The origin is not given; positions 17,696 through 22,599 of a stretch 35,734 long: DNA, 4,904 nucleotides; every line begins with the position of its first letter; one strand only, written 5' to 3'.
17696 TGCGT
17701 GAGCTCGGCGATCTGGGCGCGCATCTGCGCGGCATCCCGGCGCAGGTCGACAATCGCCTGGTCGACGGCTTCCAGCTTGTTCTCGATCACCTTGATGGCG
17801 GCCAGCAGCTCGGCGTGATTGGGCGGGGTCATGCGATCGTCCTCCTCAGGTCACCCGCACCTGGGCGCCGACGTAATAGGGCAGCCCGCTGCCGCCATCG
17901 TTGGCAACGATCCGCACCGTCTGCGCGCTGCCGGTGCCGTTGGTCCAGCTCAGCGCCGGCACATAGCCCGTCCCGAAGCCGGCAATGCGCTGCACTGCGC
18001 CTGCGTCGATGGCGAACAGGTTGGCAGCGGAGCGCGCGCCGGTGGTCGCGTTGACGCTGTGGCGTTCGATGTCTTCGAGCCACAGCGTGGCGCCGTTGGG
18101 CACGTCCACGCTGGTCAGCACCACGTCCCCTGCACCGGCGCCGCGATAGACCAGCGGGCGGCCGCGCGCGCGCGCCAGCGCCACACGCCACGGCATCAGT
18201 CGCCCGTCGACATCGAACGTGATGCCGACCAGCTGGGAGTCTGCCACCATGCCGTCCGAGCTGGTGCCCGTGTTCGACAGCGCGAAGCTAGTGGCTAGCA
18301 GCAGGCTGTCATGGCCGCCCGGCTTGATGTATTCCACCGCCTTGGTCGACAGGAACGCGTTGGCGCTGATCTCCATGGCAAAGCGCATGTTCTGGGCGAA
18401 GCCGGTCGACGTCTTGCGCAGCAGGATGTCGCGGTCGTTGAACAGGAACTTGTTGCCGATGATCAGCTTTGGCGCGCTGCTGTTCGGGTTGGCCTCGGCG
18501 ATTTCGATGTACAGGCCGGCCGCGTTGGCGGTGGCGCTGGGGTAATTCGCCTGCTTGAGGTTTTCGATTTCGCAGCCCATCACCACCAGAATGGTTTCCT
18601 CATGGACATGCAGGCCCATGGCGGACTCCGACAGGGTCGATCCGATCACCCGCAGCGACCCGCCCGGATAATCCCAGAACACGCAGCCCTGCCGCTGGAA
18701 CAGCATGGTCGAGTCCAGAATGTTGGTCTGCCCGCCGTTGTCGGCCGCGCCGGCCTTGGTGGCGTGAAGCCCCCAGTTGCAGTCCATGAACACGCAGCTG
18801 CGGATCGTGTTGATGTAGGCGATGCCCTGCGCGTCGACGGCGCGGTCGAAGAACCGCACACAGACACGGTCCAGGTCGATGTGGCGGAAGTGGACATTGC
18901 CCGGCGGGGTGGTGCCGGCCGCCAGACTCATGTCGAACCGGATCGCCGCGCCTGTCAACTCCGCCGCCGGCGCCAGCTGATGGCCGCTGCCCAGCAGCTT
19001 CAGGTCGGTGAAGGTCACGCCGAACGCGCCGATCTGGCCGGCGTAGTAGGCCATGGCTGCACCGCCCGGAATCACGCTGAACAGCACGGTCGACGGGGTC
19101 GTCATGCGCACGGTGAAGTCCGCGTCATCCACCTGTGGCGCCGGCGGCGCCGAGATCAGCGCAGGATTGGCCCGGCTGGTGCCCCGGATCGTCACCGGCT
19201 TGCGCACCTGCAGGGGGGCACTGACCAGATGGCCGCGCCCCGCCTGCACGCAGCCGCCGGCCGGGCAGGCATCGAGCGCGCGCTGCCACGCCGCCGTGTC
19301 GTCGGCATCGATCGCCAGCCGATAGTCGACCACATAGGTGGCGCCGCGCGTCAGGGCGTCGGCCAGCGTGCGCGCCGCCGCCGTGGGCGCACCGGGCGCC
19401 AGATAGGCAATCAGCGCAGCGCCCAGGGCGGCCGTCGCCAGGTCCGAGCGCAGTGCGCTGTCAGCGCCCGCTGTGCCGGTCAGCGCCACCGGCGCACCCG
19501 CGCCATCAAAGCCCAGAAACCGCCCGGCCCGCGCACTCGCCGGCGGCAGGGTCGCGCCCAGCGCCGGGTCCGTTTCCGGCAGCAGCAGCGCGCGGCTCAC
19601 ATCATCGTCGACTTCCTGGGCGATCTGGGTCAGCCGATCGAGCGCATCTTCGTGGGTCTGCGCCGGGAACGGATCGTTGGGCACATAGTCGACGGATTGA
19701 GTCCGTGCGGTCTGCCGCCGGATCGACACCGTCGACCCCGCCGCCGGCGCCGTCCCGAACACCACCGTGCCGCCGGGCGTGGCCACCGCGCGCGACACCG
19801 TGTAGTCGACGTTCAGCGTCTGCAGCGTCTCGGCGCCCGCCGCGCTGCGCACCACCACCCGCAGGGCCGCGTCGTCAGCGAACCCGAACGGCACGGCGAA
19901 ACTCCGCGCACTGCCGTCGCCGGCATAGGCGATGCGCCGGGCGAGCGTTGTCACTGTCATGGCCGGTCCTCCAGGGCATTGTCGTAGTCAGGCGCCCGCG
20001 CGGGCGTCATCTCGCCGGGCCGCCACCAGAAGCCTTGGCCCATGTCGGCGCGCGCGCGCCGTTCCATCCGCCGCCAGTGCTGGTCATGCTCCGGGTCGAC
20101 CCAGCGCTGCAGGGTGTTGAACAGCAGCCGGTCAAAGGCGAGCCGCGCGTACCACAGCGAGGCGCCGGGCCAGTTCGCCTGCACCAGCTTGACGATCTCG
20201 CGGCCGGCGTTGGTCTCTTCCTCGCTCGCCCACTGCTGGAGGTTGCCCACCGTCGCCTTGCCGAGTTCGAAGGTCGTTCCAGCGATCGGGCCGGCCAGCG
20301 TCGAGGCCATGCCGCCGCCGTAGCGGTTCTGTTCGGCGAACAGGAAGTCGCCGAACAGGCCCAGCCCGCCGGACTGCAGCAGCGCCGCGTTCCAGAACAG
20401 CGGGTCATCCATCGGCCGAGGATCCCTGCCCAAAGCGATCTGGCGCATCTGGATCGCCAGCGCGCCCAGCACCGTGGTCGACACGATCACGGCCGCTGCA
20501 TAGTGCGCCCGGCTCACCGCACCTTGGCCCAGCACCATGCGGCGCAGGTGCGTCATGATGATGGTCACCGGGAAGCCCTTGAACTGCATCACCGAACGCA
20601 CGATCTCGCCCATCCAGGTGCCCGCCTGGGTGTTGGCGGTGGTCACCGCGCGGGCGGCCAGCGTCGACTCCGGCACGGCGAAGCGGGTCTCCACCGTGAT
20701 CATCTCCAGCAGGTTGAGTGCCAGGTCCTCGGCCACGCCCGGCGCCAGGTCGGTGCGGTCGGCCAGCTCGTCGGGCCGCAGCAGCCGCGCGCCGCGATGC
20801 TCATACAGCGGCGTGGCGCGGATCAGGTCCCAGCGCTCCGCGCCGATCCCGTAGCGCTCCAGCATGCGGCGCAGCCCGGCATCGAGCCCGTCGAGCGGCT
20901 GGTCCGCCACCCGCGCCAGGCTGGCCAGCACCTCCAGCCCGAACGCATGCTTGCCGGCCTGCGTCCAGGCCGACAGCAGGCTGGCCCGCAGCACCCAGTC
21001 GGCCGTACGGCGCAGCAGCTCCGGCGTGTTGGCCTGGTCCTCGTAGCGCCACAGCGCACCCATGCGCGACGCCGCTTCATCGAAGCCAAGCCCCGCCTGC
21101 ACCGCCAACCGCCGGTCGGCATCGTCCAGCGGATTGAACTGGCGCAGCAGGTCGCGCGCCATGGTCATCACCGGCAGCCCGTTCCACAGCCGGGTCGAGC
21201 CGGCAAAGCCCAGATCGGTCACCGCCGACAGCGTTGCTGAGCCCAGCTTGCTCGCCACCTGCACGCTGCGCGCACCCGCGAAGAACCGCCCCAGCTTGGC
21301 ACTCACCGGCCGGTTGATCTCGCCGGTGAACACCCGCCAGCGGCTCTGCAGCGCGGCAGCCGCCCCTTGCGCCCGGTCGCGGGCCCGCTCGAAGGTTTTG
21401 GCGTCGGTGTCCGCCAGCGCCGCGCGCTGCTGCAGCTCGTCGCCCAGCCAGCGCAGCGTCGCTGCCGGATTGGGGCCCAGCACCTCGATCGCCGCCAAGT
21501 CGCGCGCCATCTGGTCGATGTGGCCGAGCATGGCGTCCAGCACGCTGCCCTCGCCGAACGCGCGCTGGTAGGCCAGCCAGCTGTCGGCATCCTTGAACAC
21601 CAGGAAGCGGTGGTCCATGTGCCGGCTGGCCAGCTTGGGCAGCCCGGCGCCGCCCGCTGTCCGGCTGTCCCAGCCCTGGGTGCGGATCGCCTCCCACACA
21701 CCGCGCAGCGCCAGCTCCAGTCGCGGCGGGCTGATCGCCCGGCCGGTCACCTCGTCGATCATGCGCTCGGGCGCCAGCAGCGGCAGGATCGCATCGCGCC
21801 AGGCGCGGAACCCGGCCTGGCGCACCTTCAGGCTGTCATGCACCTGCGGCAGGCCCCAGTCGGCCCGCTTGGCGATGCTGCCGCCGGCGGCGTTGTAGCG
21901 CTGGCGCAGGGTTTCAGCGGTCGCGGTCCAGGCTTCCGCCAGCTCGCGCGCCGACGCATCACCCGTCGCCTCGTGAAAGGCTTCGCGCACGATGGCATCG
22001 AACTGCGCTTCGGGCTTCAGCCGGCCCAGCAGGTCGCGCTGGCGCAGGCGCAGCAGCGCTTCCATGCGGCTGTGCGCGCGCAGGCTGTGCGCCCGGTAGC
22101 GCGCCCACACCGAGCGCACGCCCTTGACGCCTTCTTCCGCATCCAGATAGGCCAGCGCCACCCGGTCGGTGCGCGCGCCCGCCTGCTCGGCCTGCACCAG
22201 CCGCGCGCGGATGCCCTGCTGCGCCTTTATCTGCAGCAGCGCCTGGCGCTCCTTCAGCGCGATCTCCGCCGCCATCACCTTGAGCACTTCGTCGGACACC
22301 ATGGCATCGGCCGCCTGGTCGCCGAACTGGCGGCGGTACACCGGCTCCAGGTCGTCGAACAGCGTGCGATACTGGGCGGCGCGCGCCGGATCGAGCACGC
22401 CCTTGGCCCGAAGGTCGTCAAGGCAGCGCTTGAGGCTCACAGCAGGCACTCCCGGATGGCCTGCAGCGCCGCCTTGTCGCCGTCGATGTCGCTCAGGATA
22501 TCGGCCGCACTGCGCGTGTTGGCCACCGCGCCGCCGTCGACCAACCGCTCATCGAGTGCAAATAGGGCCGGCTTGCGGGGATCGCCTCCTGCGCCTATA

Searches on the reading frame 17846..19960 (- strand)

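Call 11: search_protein_families(library=phrogs, proteins=[window:17846-19960:-], max_evalue=0.001)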
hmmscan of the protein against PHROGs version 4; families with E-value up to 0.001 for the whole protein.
window:17846-19960:- (704 aa): 16 families
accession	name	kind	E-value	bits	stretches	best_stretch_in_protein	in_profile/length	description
phrog_1640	-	tail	8e-34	118.8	1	1-125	1-125/765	tail protein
phrog_13893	-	tail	6.3e-24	85.3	1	1-128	1-128/648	tail protein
phrog_6518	-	tail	6.4e-19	68.5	1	10-129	7-123/793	tail fiber protein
phrog_30017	-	unknown function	2.2e-17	63.3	1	1-128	1-127/1025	-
phrog_32960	-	unknown function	1.2e-13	51.3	1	1-118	1-118/762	-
phrog_17220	-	unknown function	1.7e-12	47.4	1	1-125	1-125/868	-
phrog_28871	-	unknown function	4.2e-12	45.7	2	46-115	37-108/946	-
phrog_38237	-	unknown function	6.2e-12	45.6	1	1-128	1-128/697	-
phrog_8649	-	unknown function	2.6e-11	43.8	1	1-125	1-125/743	-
phrog_5510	-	tail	3.4e-11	43.3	1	1-117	1-117/789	tail fiber protein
phrog_36601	-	tail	9e-11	41.7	1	1-128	15-142/1084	tail fiber protein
phrog_5662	-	tail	4.6e-07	29.5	1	1-126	1-126/729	tail fiber protein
phrog_20231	-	tail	6.4e-05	22.7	1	178-261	146-229/691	tail protein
phrog_2710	-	tail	8.3e-05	22.1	1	13-117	16-117/781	tail fiber protein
phrog_4818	-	tail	0.00021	20.5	1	2-126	5-131/896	tail fiber protein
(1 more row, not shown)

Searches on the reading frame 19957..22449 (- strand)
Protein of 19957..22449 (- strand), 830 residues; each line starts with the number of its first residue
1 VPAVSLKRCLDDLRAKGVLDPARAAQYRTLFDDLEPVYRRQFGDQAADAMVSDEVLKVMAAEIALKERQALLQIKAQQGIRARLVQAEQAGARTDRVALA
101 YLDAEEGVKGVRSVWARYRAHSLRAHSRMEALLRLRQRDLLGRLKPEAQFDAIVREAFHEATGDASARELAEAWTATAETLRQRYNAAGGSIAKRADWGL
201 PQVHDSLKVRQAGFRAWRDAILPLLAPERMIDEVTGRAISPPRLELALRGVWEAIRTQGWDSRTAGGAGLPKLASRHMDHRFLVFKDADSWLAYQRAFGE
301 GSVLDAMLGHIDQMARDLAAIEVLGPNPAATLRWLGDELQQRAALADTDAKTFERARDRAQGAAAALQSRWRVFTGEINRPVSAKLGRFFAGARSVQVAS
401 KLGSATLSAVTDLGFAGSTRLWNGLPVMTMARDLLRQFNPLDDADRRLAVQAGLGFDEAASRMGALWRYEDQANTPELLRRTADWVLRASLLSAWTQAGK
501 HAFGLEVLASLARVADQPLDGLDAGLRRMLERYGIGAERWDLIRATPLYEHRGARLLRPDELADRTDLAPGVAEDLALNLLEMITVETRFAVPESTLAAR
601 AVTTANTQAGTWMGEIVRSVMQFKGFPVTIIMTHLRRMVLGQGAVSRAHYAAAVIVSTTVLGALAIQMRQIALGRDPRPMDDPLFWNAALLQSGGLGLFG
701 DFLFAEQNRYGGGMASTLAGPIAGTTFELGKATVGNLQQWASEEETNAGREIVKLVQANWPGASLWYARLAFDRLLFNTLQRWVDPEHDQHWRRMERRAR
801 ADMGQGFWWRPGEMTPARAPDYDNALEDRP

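Call 11: search_protein_families(library=phrogs, proteins=[window:19957-22449:-], max_evalue=0.001)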
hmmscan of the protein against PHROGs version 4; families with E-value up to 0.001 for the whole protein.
window:19957-22449:- (830 aa): 3 families
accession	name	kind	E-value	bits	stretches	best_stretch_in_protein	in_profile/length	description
phrog_684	-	head and packaging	2.9e-184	615.8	1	53-825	58-839/840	virion structural protein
phrog_23925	-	unknown function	1.2e-51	177.1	1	43-460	48-463/471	-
phrog_26678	-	unknown function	2.1e-51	175.9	1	527-815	21-314/324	-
